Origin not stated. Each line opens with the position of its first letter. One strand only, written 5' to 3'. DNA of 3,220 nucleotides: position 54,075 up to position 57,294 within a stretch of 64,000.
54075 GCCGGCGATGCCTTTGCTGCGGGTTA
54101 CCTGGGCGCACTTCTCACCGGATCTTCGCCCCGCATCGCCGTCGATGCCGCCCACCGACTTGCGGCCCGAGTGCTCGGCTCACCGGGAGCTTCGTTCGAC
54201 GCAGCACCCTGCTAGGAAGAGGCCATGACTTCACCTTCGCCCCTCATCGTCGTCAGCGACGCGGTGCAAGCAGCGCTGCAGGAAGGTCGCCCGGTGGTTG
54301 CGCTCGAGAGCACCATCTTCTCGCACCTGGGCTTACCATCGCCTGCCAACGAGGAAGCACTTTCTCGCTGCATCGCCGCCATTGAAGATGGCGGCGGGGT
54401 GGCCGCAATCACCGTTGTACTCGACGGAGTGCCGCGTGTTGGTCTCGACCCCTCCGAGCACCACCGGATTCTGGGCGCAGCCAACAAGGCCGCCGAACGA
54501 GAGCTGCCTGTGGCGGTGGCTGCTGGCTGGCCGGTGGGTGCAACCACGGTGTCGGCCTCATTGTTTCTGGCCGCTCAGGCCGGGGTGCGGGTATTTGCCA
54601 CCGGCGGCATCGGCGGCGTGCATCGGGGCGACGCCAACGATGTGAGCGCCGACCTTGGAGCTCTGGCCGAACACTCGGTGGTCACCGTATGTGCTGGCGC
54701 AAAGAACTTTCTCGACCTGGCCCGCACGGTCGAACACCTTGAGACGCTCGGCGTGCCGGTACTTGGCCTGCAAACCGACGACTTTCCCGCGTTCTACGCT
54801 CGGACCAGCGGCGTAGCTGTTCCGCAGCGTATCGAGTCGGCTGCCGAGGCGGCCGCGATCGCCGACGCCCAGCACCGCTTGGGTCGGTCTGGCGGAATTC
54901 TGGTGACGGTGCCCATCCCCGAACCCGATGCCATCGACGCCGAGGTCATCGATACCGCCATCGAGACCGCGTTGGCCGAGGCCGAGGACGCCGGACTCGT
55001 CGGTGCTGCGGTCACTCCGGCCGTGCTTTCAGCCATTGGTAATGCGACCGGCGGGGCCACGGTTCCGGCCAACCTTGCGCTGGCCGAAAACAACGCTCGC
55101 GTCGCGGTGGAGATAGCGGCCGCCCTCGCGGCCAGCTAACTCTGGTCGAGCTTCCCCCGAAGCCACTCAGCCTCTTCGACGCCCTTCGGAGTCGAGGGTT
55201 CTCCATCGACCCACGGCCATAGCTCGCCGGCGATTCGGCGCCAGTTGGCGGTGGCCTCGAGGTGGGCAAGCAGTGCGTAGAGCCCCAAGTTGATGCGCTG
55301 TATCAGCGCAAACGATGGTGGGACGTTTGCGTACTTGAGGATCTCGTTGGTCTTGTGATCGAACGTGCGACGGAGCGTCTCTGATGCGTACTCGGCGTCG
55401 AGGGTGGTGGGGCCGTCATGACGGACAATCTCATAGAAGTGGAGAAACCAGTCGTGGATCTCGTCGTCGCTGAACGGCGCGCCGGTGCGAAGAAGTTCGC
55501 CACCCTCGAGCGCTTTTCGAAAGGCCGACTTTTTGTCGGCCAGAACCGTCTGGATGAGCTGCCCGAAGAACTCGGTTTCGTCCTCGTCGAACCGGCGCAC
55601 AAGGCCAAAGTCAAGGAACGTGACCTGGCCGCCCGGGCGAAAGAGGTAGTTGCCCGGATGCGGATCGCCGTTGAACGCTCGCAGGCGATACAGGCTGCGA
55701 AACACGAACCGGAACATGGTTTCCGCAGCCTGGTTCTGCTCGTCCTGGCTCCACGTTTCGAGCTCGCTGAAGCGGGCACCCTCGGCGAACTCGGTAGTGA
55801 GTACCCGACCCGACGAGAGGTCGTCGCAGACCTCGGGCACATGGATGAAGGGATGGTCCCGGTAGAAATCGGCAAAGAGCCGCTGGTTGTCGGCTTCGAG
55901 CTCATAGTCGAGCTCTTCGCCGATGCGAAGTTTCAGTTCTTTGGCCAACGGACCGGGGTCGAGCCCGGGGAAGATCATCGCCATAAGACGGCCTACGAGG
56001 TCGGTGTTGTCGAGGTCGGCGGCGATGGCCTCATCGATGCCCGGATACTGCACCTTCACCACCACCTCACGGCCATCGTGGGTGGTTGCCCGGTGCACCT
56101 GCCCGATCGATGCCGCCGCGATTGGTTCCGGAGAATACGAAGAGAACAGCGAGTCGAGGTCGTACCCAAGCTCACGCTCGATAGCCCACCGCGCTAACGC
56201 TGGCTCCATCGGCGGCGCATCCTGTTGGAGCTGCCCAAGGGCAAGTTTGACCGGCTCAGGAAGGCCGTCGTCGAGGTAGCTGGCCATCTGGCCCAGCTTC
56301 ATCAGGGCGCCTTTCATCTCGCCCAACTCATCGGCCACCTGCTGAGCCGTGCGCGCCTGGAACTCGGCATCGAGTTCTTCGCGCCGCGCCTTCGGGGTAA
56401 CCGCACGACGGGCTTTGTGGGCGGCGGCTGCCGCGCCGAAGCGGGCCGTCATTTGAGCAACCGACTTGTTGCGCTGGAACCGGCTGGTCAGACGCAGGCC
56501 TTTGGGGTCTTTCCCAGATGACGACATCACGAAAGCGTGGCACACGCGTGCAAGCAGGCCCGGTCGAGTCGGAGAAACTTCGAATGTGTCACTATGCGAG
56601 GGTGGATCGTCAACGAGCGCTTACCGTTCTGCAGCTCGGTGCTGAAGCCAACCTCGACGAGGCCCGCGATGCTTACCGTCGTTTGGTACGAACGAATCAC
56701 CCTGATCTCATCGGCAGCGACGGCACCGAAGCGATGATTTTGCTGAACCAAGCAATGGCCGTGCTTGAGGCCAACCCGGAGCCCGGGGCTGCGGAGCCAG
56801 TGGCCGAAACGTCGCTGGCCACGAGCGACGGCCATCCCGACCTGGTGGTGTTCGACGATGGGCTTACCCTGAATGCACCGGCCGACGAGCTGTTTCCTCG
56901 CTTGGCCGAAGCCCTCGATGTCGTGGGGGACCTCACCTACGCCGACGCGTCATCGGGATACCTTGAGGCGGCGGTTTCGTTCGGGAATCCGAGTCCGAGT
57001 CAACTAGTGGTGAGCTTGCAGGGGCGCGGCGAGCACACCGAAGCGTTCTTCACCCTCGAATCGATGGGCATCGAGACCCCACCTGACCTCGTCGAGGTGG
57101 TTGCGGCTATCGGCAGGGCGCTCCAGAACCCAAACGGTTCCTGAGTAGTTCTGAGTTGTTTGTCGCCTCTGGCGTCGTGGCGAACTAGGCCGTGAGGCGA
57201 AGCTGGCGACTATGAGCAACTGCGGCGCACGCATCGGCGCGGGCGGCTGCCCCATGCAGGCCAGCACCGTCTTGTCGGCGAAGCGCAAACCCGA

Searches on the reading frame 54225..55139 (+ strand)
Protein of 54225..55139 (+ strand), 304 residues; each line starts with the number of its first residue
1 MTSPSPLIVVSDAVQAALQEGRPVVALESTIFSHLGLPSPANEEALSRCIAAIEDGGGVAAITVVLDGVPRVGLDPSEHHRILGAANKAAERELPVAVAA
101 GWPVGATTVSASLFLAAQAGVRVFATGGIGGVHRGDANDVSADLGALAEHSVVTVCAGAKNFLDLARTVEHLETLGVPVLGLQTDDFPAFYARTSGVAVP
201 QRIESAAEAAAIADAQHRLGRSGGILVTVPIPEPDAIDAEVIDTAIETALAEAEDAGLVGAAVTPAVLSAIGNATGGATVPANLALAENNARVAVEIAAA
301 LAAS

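Call 53: search_protein_families(library=pfam, proteins=[window:54225-55139:+], max_evalue=0.001)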
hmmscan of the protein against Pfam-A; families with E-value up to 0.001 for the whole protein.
window:54225-55139:+ (304 aa): 1 family
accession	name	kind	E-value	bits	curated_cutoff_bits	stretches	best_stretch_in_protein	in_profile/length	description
PF04227.17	Indigoidine_A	-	8.2e-95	317.9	25.2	1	14-299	2-290/291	Indigoidine synthase A like protein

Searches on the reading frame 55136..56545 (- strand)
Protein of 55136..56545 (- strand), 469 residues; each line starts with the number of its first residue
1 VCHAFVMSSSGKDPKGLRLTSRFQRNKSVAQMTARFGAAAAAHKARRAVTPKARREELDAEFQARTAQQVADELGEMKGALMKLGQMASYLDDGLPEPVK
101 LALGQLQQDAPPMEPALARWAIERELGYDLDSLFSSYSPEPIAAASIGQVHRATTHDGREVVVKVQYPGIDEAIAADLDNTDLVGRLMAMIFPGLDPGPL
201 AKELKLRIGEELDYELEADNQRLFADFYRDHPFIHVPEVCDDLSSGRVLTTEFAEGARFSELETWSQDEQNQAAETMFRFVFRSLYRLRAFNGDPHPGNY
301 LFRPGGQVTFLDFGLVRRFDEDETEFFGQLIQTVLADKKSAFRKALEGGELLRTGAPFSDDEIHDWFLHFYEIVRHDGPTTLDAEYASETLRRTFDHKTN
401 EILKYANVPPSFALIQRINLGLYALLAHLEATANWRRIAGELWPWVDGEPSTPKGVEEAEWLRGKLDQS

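Call 53: search_protein_families(library=pfam, proteins=[window:55136-56545:-], max_evalue=0.001)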
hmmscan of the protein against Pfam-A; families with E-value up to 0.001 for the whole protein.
window:55136-56545:- (469 aa): 1 family
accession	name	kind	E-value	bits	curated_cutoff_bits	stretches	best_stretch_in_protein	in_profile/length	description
PF03109.22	ABC1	-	2.9e-61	207.2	22.9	1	105-339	1-237/244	ABC1 atypical kinase-like domain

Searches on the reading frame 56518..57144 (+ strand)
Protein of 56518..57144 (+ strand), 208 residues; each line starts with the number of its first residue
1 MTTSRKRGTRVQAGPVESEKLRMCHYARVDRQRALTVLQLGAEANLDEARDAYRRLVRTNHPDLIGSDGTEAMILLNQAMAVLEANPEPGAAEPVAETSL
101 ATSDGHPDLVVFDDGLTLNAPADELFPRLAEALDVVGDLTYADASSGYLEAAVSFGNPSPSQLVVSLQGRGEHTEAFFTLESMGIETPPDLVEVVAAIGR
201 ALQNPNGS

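Call 53: search_protein_families(library=pfam, proteins=[window:56518-57144:+], max_evalue=0.001)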
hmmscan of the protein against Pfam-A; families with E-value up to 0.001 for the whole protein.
window:56518-57144:+ (208 aa): 1 family
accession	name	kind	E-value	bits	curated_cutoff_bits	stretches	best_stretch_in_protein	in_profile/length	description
PF00226.36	DnaJ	-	2e-05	25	27.8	1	37-84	5-54/63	DnaJ domain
